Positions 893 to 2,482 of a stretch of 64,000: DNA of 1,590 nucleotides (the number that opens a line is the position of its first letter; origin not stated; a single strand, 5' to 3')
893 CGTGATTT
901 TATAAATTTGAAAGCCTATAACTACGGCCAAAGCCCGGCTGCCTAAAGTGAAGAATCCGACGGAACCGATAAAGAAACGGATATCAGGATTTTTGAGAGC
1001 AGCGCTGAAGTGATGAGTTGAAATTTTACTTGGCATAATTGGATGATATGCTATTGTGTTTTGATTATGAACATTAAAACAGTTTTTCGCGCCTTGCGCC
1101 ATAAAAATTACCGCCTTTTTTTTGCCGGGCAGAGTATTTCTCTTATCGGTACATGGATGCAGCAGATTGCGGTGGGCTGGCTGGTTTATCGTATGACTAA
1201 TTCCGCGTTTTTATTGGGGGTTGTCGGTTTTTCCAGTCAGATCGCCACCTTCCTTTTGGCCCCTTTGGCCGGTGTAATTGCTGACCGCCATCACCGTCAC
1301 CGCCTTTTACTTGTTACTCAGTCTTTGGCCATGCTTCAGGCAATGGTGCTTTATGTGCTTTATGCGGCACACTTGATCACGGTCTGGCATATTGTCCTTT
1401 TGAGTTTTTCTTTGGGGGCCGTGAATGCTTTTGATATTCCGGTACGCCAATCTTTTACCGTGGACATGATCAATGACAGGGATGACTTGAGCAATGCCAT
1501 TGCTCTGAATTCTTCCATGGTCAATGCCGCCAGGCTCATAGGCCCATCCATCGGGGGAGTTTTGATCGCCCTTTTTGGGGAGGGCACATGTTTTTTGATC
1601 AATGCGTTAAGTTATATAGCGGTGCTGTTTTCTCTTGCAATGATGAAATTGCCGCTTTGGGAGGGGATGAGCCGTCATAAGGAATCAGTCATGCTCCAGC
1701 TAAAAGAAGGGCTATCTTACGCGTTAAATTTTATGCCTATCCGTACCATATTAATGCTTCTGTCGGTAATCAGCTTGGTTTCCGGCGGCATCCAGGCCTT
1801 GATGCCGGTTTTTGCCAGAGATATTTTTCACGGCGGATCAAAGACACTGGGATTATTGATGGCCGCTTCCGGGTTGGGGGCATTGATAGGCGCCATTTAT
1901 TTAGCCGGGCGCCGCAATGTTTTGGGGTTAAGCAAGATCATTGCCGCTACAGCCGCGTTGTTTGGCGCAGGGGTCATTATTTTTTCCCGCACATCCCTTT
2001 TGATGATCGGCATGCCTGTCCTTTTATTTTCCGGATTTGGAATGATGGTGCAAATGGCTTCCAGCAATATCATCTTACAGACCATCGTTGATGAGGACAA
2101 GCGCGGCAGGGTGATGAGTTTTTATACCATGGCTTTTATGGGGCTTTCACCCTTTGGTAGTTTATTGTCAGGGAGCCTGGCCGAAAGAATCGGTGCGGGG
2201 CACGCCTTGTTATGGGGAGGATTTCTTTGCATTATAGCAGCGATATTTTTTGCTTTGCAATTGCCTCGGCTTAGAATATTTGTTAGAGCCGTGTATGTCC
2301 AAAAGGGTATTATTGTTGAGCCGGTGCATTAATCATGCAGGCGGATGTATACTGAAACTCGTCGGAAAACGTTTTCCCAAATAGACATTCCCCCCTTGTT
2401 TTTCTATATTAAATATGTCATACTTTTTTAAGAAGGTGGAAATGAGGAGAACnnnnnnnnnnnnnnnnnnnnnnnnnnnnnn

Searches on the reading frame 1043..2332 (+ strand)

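Call 46: search_protein_families(library=pfam, proteins=[window:1043-2332:+], max_evalue=0.001)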
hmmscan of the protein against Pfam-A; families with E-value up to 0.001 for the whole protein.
window:1043-2332:+ (429 aa): 2 families
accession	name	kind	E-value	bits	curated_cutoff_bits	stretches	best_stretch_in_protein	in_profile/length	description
PF05977.19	MFS_3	-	3.8e-65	220.8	27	1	15-409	4-397/524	Transmembrane secretion effector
PF07690.21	MFS_1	-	9.1e-28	97.6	33.4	1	27-369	2-343/347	Major Facilitator Superfamily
